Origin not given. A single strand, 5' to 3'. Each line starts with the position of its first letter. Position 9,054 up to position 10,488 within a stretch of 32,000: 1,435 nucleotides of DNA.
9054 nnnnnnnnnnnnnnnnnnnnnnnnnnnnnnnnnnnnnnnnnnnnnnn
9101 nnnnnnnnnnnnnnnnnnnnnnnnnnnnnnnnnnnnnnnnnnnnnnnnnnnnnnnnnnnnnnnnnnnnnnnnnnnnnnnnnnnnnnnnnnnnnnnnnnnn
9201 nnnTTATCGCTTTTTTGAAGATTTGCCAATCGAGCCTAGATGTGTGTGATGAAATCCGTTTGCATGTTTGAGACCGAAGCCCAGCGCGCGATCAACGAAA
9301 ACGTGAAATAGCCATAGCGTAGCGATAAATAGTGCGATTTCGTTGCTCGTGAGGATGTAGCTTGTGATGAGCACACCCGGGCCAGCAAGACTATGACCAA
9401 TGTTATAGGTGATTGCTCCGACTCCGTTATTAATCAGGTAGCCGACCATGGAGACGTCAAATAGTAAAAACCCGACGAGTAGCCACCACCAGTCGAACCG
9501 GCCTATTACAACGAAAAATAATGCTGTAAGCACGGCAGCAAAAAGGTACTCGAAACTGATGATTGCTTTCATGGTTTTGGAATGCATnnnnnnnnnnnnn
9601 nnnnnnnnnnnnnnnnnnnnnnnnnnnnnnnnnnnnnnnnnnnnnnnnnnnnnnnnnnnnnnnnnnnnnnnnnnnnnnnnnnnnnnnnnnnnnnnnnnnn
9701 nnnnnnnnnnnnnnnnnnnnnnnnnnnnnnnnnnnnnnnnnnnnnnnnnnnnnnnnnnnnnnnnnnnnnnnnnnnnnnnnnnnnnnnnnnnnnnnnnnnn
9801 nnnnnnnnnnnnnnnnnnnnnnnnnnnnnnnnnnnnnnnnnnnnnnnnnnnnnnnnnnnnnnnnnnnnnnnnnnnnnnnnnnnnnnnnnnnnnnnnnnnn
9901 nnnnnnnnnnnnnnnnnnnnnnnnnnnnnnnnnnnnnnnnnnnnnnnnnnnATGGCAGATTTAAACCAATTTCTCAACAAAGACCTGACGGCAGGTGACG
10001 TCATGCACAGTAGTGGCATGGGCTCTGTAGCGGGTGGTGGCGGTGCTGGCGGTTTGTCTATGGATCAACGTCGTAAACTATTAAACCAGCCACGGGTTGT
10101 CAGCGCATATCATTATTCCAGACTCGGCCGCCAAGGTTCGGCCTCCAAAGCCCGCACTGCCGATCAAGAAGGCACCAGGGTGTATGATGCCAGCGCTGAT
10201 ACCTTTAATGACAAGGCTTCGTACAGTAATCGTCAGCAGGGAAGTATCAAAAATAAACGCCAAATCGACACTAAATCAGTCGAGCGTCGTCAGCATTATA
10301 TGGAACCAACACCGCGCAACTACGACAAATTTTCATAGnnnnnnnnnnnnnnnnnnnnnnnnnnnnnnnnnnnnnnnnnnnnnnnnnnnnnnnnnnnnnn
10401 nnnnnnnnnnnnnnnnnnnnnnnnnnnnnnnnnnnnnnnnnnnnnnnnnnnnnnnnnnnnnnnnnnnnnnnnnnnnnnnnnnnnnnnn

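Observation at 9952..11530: tRNA-flanked locus of three compositionally extreme small proteins, including two paralogues with a conserved aromatic core that I cannot assign to any family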

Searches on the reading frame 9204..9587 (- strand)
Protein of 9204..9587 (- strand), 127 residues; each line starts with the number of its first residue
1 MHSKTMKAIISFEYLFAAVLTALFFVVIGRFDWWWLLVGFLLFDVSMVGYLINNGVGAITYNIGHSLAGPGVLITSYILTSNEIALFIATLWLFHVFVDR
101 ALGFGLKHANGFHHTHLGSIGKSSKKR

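Call 7: search_protein_families(library=pfam, proteins=[window:9204-9587:-], max_evalue=1)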
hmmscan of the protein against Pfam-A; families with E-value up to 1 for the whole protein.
window:9204-9587:- (127 aa): 2 families
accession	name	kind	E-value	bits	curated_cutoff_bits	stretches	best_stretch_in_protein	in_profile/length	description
PF14079.11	DUF4260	-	1.3e-33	115.9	27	1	8-120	2-113/113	Domain of unknown function (DUF4260)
PF17566.7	DUF5472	-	0.34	11.3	25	1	90-121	15-46/73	Family of unknown function (DUF5472)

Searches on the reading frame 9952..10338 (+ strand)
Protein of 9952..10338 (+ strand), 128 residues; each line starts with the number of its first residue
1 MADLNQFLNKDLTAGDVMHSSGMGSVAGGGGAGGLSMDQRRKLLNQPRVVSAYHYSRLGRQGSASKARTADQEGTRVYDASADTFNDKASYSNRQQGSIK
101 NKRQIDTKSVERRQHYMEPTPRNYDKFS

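Call 7: search_protein_families(library=pfam, proteins=[window:9952-10338:+], max_evalue=1)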
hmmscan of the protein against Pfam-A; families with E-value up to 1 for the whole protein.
window:9952-10338:+ (128 aa): 0 families

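Call 8: search_protein_families(library=ncbifam, proteins=[window:9952-10338:+], max_evalue=10)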
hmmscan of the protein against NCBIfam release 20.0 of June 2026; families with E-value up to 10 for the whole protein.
window:9952-10338:+ (128 aa): 0 families
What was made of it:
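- No metal-related neighbour genes or family hits (calls 7, 8).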

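Call 33: search_protein_families(library=phrogs, proteins=[window:9952-10338:+], max_evalue=1)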
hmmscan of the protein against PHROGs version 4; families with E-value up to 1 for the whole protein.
window:9952-10338:+ (128 aa): 0 families

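Call 56: find_related_loci(query=A6, collection=metagenome_contigs, flank=4000)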
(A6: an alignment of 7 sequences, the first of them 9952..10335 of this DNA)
Query A6 (128 aa) in metagenome_contigs; peptide patterns used: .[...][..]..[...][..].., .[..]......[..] (x = any residue, [..] = any of these).
539 stretches matched a pattern; 17 encode a relative of the query (tblastn E <= 1e-3); 17 distinct loci.
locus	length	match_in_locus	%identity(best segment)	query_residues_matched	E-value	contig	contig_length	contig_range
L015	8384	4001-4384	74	1-128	8e-52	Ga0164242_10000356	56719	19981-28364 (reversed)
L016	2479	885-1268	71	1-128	2e-51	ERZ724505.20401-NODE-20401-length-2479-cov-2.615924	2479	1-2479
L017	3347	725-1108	74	1-128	2e-49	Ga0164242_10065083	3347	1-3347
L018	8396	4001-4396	66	1-128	4e-49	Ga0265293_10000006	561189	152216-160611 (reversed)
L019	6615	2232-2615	70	1-128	2e-49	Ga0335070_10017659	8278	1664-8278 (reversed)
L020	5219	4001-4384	70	1-128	2e-49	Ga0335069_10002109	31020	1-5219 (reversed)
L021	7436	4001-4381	71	1-127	2e-48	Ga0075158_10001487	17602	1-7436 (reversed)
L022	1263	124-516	68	1-128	8e-50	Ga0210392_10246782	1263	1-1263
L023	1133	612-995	65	1-128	1e-48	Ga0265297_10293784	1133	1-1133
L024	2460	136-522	67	1-128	6e-45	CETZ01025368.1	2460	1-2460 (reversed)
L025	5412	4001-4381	63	1-128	8e-45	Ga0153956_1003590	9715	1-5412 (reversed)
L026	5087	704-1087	64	1-128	1e-43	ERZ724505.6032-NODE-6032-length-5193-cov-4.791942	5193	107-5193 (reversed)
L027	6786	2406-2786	65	1-128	4e-42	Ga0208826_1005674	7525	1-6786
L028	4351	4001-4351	64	1-118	1e-37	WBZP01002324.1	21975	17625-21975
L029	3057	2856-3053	79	1-66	4e-32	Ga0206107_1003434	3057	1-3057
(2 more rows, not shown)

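Call 69: search_solved_structures(query=A6, max_evalue=10)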
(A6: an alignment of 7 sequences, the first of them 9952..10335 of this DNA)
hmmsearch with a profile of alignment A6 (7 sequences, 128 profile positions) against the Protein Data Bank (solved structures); distinct sequences matched with E-value up to 10: 3.
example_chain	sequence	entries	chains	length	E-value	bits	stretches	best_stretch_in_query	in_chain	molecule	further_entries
2lqh_B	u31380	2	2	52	0.078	16.4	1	5-40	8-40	Forkhead box O3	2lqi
3j79_N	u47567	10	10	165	0.41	14.1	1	41-103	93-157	60S ribosomal protein eL14 | 60S ribosomal protein L14, putative | 60S ribosomal protein L14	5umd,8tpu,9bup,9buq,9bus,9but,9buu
8q05_Z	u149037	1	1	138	1.7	12.1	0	29-55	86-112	CsLinker (alpha3-alpha4)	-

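Call 70: search_protein_families(library=padloc, proteins=[window:9952-10338:+], max_evalue=1)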
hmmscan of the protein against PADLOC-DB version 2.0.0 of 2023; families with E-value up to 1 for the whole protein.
window:9952-10338:+ (128 aa): 0 families

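Call 87: search_protein_families(library=pfam, alignment_id=A6, max_evalue=10)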
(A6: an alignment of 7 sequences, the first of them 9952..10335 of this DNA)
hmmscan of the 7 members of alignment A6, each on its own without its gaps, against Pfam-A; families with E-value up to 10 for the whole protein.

A. member 1, window:9952-10335:+ (128 aa): 0 families

B. families by the number of members that match (of 7 scanned): 1 family
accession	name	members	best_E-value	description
PF07886.16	BA14K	1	0.098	BA14K-like protein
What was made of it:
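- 9952..10338 (+): P0: 128-aa polar, basic protein with a Gly run. It is a separate conserved family, present in every related locus with or without P1/P2-type genes. No hits in Pfam, NCBIfam, PHROG, PADLOC or PDB (calls 7, 8, 33, 69, 70, 87).
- On Any curated protein family (Pfam-A, NCBIfam, PHROGs, PADLOC): P0 family: one chance hit (call 87).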

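Call 96: list_cluster_members(proteins=[window:9952-10335:+, window:10478-10846:+, P0015, L013:4707-5090:+, L011:9887-10165:+, L011:9359-9757:+, L013:6442-6549:+])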
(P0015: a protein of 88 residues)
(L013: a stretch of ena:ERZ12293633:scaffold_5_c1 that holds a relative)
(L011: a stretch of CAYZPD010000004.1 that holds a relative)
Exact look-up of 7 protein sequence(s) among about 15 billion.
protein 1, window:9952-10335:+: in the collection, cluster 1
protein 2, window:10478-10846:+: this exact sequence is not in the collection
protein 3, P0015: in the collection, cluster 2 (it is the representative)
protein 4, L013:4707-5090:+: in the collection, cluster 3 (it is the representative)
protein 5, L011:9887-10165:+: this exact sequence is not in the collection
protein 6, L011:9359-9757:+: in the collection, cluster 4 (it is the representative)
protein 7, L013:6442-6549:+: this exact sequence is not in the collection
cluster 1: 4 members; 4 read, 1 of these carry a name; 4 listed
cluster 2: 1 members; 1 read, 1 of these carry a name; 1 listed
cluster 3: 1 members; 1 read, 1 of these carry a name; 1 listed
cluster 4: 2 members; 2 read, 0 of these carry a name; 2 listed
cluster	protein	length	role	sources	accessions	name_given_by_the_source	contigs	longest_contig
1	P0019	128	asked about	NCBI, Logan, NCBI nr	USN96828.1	MAG: hypothetical protein H6797_01345 [Candidatus Nomurabacteria bacterium]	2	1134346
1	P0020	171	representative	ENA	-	-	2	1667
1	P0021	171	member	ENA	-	-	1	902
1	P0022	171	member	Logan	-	-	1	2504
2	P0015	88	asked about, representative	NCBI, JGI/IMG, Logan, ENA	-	hypothetical protein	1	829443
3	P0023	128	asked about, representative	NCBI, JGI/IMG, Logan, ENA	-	hypothetical protein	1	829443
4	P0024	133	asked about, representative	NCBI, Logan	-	-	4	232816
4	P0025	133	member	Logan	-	-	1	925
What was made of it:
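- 9952..10338 (+): NCBI calls it a hypothetical protein (call 96).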

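Call 97: find_encoding_contigs(protein=window:9952-10338:+, flank=3000, max_places=4)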
Protein window:9952-10338:+ (128 aa): 2 contigs read that carry it; 2 places shown.
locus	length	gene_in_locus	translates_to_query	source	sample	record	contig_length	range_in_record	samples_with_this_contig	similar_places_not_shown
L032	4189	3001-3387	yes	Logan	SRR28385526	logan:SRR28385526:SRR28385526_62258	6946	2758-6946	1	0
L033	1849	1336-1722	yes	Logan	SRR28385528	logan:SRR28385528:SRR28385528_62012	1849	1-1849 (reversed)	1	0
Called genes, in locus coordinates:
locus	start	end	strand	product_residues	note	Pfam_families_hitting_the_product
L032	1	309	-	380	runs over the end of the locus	PF08447:PAS_3, PF13426:PAS_9 (faint), PF00512:HisKA, PF02518:HATPase_c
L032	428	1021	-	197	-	-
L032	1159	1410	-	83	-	PF09932:DUF2164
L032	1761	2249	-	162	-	PF00300:His_Phos_1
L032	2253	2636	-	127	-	PF14079:DUF4260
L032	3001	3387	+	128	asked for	-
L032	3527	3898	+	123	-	-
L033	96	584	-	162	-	PF00300:His_Phos_1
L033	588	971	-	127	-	PF14079:DUF4260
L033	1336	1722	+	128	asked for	-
